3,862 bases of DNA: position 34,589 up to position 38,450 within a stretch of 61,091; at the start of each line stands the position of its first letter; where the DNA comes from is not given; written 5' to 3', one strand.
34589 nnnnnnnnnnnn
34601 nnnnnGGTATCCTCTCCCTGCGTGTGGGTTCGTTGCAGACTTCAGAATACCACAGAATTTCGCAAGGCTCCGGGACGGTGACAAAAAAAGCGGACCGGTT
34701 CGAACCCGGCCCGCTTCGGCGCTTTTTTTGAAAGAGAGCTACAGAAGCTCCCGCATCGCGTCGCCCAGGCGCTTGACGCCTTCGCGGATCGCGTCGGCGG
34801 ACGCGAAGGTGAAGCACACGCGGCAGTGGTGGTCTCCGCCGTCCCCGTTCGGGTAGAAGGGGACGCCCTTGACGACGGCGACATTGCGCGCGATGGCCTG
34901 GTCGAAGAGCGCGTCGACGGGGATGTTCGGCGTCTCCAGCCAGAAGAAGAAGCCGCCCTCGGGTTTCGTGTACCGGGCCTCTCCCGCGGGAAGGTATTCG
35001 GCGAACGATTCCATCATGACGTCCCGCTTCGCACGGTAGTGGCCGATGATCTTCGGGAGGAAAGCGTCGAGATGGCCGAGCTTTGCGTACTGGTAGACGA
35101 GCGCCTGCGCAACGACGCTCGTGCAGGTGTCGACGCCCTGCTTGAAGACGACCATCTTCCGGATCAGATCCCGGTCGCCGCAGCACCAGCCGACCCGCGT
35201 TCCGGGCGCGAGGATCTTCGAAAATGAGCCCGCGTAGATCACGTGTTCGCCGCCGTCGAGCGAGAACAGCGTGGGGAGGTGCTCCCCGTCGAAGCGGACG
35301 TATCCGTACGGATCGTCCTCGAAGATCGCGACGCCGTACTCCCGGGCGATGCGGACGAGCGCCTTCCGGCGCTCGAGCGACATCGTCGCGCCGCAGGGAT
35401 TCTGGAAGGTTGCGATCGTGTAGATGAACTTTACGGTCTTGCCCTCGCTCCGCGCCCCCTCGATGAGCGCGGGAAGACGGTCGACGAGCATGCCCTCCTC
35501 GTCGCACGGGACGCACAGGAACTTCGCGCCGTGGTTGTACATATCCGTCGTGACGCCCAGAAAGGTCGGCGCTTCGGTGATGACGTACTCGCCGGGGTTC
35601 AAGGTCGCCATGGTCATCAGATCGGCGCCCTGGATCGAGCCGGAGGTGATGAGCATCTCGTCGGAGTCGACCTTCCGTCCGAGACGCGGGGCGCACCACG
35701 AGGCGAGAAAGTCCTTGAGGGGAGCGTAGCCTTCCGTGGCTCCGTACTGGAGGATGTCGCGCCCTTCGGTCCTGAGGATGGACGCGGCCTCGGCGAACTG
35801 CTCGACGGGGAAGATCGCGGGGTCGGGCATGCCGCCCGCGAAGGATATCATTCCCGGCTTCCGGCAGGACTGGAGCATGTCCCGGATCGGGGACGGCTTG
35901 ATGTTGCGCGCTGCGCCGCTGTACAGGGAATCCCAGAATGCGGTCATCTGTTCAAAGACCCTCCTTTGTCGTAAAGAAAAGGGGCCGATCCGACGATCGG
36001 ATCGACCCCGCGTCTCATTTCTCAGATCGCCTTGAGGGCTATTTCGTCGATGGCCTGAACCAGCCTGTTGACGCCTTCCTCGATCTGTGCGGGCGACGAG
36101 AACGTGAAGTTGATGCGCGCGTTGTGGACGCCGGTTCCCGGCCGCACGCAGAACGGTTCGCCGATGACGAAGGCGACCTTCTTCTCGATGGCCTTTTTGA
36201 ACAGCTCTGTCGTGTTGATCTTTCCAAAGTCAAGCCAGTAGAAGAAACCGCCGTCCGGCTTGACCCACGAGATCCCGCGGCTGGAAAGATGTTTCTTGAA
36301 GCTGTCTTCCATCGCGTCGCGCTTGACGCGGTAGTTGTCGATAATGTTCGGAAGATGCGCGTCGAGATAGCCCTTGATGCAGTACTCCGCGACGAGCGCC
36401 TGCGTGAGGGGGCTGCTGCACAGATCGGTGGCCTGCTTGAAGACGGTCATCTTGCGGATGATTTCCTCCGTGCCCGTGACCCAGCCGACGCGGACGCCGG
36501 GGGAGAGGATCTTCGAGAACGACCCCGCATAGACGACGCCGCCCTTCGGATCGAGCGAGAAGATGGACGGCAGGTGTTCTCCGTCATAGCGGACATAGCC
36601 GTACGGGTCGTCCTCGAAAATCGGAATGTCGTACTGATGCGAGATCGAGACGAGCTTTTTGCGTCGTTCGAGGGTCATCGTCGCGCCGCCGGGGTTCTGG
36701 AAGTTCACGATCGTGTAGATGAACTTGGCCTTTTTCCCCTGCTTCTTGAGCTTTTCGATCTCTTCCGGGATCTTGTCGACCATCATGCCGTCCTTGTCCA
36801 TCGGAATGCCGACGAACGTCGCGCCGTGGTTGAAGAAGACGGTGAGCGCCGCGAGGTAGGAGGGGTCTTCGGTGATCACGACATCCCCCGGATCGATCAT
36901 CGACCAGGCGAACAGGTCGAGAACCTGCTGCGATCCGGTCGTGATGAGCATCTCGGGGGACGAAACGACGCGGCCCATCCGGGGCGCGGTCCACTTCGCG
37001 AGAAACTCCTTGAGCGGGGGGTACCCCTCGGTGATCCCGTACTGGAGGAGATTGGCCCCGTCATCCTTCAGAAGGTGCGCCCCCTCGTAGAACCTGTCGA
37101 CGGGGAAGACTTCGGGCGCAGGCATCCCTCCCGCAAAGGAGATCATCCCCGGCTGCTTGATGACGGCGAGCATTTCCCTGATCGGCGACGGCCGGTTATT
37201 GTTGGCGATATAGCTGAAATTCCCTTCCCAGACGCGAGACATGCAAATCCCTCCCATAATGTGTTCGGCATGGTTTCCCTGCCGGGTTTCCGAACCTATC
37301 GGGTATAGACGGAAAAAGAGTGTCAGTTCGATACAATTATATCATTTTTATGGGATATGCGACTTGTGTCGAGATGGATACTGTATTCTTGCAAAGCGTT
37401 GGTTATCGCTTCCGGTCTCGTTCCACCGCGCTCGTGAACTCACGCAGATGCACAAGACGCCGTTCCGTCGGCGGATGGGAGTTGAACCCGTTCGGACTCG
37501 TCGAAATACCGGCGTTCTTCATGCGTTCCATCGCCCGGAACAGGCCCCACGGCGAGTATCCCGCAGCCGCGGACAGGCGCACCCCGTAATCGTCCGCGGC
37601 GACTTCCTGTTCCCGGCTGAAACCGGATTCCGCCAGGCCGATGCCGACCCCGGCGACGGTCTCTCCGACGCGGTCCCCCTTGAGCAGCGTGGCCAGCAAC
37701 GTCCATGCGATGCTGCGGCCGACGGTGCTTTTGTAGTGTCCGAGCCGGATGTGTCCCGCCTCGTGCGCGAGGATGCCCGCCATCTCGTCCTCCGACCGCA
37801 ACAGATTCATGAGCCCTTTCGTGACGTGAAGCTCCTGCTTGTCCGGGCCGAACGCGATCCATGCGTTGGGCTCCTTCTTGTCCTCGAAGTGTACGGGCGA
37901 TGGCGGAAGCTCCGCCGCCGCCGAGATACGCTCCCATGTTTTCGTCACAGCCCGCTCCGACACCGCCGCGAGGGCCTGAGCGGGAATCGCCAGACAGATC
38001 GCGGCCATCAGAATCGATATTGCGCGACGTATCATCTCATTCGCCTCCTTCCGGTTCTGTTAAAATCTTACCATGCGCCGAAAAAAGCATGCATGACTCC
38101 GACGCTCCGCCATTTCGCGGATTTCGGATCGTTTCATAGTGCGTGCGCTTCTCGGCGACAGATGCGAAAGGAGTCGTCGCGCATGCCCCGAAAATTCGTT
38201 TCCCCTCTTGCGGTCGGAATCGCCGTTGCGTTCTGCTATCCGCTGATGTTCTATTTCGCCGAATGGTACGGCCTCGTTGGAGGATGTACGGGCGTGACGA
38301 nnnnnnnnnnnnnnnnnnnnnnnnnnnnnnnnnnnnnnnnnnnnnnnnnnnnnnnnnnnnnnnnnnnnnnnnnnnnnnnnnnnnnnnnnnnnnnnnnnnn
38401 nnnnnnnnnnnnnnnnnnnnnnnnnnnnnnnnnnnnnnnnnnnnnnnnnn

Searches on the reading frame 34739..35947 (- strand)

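Call 31: search_protein_families(library=pfam, proteins=[window:34739-35947:-], max_evalue=1)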
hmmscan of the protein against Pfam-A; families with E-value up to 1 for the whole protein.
window:34739-35947:- (402 aa): 4 families
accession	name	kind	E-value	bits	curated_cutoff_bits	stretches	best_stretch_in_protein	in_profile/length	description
PF00155.27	Aminotran_1_2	-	1.2e-33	117.3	19.7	1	47-393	18-360/361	Aminotransferase class I and II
PF12897.13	Asp_aminotransf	-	2.6e-09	36.8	27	1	137-392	142-403/421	Aspartate amino-transferase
PF01212.27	Beta_elim_lyase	-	0.0082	15.9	27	1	107-211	59-168/288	Beta-eliminating lyase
PF01041.23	DegT_DnrJ_EryC1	-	0.071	12.7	19.8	1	111-211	56-145/360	DegT/DnrJ/EryC1/StrS aminotransferase family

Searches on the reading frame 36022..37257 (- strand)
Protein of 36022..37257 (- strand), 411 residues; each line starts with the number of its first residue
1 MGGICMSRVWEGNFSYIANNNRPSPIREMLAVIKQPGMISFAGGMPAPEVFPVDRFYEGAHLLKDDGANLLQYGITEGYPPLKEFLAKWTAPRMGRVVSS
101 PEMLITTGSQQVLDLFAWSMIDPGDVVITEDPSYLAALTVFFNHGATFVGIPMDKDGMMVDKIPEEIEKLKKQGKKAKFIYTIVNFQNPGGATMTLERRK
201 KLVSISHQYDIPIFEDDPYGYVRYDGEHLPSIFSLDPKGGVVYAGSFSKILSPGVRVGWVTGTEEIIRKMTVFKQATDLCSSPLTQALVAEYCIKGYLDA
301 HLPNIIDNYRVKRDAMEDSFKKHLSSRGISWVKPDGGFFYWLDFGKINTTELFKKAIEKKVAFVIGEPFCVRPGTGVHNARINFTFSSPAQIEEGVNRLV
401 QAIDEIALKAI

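Call 31: search_protein_families(library=pfam, proteins=[window:36022-37257:-], max_evalue=1)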
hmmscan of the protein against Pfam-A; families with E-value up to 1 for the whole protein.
window:36022-37257:- (411 aa): 5 families
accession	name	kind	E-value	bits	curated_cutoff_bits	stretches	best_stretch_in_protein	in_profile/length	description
PF00155.27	Aminotran_1_2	-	9.4e-36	124.2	19.7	1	65-399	30-361/361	Aminotransferase class I and II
PF12897.13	Asp_aminotransf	-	9.6e-15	54.7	27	1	127-369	127-375/421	Aspartate amino-transferase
PF17011.10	DUF5093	-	0.046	14.4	27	0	323-361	46-84/131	Domain of unknown function (DUF5093)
PF01212.27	Beta_elim_lyase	-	0.048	13.4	27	1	142-216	92-168/288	Beta-eliminating lyase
PF01041.23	DegT_DnrJ_EryC1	-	0.15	11.7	19.8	1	119-216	59-145/360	DegT/DnrJ/EryC1/StrS aminotransferase family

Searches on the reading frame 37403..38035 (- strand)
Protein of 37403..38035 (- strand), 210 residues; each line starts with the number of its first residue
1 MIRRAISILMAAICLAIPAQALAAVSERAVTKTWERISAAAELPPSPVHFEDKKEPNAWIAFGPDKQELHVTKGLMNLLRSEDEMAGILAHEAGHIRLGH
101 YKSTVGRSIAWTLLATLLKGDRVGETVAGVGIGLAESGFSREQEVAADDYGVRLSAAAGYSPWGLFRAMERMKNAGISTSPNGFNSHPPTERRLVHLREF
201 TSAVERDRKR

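Call 31: search_protein_families(library=pfam, proteins=[window:37403-38035:-], max_evalue=1)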
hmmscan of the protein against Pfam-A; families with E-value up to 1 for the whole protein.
window:37403-38035:- (210 aa): 2 families
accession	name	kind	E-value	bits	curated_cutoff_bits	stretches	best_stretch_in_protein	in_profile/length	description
PF01435.24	Peptidase_M48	-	5.1e-24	85.6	20.3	1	27-199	4-184/186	Peptidase family M48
PF06114.19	Peptidase_M78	-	0.24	11.7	22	0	81-104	38-61/123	IrrE N-terminal-like domain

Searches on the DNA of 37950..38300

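Call 65: search_rna_families(source=window, start=37950, end=38300, threshold=evalue, max_evalue=1)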
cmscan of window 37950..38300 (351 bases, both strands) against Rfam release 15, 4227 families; matches with E-value up to 1: 1.
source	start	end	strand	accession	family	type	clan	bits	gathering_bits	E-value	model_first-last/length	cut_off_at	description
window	38001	38091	-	RF01866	ceN33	Gene; snRNA; snoRNA; CD-box;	-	16.2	75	0.72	1-118/118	no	C. elegans snoRNA ceN33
